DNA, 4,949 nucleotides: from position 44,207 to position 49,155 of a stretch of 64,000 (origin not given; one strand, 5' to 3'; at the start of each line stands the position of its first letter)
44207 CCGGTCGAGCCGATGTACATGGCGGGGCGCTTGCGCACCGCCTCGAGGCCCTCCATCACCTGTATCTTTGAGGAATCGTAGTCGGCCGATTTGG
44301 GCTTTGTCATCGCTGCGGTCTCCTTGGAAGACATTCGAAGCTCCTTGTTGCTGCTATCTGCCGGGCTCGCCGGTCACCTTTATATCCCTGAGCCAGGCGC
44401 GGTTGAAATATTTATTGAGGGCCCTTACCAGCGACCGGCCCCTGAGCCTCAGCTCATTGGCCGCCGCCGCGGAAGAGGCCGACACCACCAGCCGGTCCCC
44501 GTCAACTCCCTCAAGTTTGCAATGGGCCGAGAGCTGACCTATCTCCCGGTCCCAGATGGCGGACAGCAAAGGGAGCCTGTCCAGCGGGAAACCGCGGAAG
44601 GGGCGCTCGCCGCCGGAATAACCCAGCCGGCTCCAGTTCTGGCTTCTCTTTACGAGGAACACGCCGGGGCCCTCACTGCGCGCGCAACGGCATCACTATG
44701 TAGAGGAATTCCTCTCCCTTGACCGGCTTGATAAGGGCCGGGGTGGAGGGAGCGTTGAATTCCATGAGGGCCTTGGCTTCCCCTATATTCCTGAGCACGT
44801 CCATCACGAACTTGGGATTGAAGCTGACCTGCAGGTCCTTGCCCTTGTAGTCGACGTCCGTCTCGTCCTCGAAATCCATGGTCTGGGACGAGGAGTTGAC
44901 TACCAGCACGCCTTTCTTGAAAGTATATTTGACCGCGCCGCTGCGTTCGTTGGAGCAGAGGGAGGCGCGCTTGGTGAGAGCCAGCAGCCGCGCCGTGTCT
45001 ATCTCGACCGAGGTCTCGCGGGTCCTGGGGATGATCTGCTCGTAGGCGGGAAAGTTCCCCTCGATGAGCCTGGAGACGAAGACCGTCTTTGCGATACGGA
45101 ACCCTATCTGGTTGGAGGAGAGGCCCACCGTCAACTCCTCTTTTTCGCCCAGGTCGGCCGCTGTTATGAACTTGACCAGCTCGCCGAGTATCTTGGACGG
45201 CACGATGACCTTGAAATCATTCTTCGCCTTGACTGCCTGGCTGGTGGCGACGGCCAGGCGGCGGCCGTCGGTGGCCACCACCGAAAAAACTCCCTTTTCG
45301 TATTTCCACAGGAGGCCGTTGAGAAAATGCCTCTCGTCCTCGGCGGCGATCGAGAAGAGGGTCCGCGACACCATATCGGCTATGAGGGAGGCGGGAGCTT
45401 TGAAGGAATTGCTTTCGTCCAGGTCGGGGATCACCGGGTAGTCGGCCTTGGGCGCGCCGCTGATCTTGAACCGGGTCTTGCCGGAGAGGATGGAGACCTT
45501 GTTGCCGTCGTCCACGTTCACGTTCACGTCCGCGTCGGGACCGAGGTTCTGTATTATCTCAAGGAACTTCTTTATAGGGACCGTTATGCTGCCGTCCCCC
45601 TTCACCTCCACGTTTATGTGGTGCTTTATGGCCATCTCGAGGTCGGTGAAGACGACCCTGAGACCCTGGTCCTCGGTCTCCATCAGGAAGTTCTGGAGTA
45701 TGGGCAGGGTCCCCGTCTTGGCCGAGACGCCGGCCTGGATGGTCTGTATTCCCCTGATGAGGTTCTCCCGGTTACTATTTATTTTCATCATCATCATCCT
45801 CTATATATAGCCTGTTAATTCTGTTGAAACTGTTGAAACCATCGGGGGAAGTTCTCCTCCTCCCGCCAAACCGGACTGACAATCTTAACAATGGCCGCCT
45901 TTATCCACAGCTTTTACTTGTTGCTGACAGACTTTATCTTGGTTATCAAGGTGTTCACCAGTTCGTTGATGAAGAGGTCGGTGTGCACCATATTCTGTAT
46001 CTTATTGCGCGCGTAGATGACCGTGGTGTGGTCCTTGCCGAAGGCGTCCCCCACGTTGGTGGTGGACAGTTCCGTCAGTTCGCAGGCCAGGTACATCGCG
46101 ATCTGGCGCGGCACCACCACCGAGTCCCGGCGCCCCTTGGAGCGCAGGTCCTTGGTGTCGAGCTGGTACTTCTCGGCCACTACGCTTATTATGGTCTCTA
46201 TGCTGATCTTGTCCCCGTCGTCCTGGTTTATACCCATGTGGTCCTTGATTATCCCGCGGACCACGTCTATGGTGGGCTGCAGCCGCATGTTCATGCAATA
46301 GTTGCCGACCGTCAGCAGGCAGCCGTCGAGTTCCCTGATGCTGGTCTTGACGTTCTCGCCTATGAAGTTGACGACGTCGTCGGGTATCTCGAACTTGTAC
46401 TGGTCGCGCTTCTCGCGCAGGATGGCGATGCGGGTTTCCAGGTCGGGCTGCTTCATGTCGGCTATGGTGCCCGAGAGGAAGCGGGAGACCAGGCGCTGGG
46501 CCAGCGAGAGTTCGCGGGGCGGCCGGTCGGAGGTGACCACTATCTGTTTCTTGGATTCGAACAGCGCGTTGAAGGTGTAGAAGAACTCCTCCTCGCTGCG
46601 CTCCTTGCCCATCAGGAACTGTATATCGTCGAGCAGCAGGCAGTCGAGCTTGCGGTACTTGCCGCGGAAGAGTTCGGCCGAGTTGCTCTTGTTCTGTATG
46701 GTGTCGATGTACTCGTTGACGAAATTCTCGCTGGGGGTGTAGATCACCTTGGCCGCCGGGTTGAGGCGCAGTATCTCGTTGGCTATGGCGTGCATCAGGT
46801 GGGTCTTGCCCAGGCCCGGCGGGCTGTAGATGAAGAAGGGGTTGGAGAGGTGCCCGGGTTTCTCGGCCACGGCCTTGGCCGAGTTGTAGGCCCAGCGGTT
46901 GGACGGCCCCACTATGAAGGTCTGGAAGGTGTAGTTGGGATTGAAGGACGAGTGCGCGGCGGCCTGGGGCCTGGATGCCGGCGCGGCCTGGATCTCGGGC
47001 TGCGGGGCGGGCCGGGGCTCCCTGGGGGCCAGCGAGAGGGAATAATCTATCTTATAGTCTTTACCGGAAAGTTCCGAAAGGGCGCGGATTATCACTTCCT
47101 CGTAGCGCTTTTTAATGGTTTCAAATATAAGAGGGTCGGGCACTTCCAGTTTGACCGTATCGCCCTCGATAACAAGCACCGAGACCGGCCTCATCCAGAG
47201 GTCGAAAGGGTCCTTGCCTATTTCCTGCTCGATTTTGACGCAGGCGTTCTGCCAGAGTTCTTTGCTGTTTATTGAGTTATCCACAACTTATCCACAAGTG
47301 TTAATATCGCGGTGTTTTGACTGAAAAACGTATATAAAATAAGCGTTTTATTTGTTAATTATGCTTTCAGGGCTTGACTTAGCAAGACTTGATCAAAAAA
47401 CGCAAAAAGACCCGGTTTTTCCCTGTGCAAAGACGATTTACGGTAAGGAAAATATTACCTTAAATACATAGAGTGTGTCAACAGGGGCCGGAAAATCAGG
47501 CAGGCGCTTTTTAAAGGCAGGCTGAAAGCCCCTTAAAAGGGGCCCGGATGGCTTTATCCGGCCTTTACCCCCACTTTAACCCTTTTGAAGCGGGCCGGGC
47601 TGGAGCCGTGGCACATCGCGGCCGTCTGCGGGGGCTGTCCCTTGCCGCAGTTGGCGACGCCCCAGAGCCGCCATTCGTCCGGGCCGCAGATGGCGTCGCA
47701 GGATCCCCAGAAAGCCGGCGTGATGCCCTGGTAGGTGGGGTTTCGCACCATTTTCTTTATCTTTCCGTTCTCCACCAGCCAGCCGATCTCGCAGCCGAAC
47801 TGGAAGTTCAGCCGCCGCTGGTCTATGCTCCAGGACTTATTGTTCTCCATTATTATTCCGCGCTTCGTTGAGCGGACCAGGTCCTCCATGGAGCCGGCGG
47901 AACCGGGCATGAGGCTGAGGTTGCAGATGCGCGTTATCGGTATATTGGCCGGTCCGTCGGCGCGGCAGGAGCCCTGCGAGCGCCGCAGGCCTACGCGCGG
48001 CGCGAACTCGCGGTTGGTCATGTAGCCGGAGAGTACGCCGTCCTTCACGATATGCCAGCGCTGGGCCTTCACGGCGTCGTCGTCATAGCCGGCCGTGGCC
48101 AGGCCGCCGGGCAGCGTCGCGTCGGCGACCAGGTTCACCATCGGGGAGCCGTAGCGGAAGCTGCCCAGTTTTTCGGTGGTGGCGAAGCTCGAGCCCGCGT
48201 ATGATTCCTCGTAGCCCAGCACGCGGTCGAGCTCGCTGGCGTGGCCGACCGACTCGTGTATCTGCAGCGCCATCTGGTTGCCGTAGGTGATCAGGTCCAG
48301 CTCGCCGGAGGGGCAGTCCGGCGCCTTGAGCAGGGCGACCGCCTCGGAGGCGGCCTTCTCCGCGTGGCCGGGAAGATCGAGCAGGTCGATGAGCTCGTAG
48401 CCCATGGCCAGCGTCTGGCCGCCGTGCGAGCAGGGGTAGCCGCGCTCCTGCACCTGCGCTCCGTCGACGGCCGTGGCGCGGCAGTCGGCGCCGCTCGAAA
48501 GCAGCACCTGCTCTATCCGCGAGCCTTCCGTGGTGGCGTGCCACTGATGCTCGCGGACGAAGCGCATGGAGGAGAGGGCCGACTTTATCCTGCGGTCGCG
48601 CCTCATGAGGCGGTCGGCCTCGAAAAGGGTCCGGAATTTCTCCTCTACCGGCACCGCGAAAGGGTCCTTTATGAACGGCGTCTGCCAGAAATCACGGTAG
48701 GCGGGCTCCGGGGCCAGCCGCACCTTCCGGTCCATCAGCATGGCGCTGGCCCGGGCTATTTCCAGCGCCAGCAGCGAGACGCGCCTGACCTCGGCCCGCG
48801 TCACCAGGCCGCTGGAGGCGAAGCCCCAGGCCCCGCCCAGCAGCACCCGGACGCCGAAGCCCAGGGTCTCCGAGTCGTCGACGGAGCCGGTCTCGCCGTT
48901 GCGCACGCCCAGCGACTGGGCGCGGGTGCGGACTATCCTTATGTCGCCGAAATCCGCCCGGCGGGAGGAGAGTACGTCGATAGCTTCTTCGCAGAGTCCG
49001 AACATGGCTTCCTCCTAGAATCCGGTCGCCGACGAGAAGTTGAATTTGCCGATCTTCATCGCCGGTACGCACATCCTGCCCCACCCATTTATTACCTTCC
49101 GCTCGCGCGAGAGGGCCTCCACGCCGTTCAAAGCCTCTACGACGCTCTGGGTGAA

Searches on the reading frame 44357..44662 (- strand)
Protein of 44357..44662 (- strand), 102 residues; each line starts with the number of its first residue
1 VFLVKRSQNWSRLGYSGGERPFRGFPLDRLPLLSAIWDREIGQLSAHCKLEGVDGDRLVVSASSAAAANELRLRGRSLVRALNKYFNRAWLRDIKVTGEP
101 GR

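Call 95: search_protein_families(library=pfam, proteins=[window:44357-44662:-], max_evalue=0.00001)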
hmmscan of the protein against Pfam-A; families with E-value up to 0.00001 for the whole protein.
window:44357-44662:- (102 aa): 1 family
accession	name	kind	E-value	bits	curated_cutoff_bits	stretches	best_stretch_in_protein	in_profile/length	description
PF05258.17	DciA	-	1.2e-10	41.9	24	1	33-96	25-89/89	Dna[CI] antecedent, DciA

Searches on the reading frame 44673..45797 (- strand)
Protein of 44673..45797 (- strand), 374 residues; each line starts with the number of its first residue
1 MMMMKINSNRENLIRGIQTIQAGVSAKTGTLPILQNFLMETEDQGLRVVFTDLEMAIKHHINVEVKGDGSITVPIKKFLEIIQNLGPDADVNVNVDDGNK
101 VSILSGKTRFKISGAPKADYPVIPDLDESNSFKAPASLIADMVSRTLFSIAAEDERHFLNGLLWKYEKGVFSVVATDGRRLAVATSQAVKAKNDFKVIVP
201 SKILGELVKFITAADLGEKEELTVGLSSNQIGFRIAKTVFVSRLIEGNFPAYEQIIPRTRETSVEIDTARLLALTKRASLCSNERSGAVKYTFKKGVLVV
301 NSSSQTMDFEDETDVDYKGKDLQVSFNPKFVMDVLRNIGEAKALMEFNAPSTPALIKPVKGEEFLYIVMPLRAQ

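Call 28: search_protein_families(library=pfam, proteins=[window:44673-45797:-], max_evalue=0.00001)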
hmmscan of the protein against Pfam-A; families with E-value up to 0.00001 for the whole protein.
window:44673-45797:- (374 aa): 3 families
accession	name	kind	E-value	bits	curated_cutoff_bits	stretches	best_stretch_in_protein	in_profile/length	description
PF00712.24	DNA_pol3_beta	-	3.8e-30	104.9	24.4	1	4-124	1-120/120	DNA polymerase III beta subunit, N-terminal domain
PF02767.21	DNA_pol3_beta_2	-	6.4e-29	101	27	1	137-250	5-115/116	DNA polymerase III beta subunit, central domain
PF02768.20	DNA_pol3_beta_3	-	5.1e-24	84.8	27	1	254-372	2-121/121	DNA polymerase III beta subunit, C-terminal domain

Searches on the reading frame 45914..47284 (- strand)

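Call 28: search_protein_families(library=pfam, proteins=[window:45914-47284:-], max_evalue=0.00001)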
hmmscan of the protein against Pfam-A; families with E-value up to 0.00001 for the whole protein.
window:45914-47284:- (456 aa): 5 families
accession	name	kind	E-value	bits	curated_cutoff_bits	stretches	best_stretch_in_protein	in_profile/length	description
PF00308.24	Bac_DnaA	-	5.2e-58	196.2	23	1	115-275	2-161/162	Bacterial DnaA ATPAse domain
PF08299.17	Bac_DnaA_C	-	1.1e-25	89.9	31.5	1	362-429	1-69/69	Bacterial dnaA protein helix-turn-helix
PF11638.13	DnaA_N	-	6.3e-09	35.9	24.6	1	9-70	2-64/65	DnaA N-terminal domain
PF00004.35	AAA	-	5.1e-07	30.7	21.2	1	152-269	3-123/131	ATPase family associated with various cellular activities (AAA)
PF01695.23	IstB_IS21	-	9.3e-07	29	24.1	1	153-255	98-195/238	IstB-like ATP binding protein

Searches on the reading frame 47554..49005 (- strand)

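Call 28: search_protein_families(library=pfam, proteins=[window:47554-49005:-], max_evalue=0.00001)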
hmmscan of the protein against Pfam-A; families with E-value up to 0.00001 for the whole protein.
window:47554-49005:- (483 aa): 3 families
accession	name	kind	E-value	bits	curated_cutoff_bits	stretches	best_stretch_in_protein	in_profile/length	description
PF19289.4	PmbA_TldD_3rd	-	4.4e-32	111.5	22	1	236-440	4-197/220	PmbA/TldA metallopeptidase C-terminal domain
PF01523.21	PmbA_TldD_1st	-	3.1e-12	46.9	20.9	1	21-82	2-63/65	PmbA/TldA metallopeptidase domain 1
PF19290.4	PmbA_TldD_2nd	-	2e-07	31.9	20.9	1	114-226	2-109/109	PmbA/TldA metallopeptidase central domain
